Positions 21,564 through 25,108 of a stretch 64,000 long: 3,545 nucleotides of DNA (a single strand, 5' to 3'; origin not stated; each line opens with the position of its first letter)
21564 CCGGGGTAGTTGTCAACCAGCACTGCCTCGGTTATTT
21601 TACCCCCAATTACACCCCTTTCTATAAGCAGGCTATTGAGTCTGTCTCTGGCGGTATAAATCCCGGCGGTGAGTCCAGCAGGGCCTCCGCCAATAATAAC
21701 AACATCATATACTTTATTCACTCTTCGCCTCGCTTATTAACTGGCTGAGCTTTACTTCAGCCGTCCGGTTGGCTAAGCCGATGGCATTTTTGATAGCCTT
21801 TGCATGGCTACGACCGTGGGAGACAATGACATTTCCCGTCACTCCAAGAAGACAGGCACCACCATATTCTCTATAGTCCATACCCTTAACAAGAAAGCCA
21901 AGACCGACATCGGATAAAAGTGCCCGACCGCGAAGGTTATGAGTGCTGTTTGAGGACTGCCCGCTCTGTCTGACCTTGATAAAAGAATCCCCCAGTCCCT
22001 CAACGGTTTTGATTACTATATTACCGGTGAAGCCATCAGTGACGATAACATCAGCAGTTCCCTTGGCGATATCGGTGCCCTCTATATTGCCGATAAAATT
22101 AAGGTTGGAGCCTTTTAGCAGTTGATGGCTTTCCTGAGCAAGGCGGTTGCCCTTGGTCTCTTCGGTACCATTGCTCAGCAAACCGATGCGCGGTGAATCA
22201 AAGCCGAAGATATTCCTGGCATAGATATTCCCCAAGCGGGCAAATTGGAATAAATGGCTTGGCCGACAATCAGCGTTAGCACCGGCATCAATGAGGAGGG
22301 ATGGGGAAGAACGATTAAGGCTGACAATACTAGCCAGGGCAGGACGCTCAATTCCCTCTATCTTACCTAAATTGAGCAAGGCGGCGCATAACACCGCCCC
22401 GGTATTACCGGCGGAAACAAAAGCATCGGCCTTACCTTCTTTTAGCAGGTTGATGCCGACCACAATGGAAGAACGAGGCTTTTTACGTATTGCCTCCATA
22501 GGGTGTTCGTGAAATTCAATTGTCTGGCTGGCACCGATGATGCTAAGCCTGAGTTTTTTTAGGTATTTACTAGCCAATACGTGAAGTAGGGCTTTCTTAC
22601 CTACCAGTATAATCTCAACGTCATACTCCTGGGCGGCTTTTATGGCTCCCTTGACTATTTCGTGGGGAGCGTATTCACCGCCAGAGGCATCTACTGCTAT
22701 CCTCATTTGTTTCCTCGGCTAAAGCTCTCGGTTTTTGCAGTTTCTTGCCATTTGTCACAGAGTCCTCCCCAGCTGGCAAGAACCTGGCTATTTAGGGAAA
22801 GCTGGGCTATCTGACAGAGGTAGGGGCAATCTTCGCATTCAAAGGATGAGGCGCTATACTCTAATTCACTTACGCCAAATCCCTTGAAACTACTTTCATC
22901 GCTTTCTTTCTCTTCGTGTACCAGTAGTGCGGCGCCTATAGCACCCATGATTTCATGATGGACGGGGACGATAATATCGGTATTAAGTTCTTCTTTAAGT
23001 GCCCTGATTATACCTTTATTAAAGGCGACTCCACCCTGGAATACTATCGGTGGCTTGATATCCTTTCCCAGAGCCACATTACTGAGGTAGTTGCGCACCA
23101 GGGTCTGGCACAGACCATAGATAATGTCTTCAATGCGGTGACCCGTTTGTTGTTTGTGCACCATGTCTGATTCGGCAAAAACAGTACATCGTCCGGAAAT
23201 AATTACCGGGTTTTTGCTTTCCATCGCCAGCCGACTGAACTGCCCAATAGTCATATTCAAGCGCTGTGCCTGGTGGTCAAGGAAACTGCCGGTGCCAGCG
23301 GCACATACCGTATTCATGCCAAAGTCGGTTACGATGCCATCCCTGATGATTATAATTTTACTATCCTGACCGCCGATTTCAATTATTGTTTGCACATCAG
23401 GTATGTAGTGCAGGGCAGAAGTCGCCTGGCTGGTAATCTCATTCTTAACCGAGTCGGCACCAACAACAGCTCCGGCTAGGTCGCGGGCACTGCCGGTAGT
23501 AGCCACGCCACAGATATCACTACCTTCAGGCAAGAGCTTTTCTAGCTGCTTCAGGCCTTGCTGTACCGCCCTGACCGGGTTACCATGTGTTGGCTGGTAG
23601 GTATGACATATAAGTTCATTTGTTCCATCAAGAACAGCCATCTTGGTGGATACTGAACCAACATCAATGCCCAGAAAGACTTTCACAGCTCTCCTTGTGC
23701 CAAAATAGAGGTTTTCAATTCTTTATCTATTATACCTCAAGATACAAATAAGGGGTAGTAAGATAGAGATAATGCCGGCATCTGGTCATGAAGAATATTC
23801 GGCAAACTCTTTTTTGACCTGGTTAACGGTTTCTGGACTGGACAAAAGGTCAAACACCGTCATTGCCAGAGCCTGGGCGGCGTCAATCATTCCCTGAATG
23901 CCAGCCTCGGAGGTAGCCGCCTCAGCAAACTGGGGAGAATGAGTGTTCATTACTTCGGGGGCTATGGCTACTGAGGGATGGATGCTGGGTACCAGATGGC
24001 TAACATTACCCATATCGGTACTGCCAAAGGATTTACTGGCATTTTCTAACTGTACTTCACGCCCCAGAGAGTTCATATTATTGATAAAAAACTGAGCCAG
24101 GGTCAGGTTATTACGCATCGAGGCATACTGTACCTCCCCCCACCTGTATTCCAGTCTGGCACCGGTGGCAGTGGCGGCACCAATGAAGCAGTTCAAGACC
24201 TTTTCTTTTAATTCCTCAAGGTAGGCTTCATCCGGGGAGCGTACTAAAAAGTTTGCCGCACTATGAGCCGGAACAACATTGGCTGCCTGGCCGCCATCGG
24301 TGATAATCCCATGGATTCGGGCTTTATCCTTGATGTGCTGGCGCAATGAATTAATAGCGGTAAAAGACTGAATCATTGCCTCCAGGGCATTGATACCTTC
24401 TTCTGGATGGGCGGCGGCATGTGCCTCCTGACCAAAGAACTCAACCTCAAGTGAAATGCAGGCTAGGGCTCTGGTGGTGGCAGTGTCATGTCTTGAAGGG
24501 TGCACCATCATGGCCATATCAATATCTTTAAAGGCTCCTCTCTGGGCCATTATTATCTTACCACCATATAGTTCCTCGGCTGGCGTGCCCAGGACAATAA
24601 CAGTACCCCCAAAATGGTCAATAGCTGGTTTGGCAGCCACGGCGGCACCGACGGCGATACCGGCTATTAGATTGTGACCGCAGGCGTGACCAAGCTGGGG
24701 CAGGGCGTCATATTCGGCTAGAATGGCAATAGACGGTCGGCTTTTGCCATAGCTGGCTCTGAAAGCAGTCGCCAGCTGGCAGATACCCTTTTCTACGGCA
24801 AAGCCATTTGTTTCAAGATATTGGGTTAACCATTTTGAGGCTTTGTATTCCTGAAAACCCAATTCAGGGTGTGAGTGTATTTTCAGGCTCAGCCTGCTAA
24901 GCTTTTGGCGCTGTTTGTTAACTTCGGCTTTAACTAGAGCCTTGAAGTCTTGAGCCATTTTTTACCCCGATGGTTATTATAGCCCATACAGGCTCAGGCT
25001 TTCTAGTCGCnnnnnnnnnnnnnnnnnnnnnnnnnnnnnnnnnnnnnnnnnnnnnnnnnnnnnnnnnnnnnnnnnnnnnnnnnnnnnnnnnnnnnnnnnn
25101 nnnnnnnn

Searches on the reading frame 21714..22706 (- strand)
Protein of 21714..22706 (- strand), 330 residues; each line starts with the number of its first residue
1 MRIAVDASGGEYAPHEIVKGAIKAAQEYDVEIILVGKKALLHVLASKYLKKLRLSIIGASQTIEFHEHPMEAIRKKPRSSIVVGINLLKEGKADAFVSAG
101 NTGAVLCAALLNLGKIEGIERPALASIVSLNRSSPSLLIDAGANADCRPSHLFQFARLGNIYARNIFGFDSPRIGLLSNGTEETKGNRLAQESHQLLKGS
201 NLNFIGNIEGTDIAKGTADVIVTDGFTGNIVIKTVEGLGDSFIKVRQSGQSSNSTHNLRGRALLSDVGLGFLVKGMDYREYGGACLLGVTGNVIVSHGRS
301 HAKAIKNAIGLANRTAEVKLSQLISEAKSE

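Call 54: search_protein_families(library=pfam, proteins=[window:21714-22706:-], max_evalue=0.00001)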
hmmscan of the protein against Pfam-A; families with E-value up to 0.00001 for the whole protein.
window:21714-22706:- (330 aa): 1 family
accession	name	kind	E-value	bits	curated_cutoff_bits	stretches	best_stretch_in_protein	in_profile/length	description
PF02504.20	FA_synthesis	-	1.1e-97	327.4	29.1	1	1-319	1-320/324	Fatty acid synthesis protein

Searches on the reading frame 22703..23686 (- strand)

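Call 54: search_protein_families(library=pfam, proteins=[window:22703-23686:-], max_evalue=0.00001)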
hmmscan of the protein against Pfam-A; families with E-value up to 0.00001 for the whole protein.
window:22703-23686:- (327 aa): 1 family
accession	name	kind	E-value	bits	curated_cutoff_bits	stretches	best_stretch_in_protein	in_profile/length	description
PF01869.26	BcrAD_BadFG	-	1.1e-46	160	31.5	1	5-255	1-270/271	BadF/BadG/BcrA/BcrD ATPase family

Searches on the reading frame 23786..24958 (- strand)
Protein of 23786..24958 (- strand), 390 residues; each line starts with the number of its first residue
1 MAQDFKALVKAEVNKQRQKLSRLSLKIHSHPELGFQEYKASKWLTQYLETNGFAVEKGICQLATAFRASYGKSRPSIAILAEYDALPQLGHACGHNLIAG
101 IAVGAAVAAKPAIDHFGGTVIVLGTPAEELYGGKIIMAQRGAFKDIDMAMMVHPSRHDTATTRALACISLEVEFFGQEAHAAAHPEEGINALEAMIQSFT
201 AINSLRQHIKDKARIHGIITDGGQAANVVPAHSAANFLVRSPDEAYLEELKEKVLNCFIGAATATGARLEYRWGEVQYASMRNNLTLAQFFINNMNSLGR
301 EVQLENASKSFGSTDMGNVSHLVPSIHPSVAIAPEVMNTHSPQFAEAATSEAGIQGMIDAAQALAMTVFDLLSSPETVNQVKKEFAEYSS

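Call 54: search_protein_families(library=pfam, proteins=[window:23786-24958:-], max_evalue=0.00001)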
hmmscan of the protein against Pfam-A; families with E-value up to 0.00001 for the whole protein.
window:23786-24958:- (390 aa): 2 families
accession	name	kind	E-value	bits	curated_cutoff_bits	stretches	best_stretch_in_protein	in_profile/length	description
PF01546.33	Peptidase_M20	-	1.7e-10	41.6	24.6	1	82-346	5-190/206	Peptidase family M20/M25/M40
PF07687.19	M20_dimer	-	5.6e-10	39.6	21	1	168-255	7-96/107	Peptidase dimerisation domain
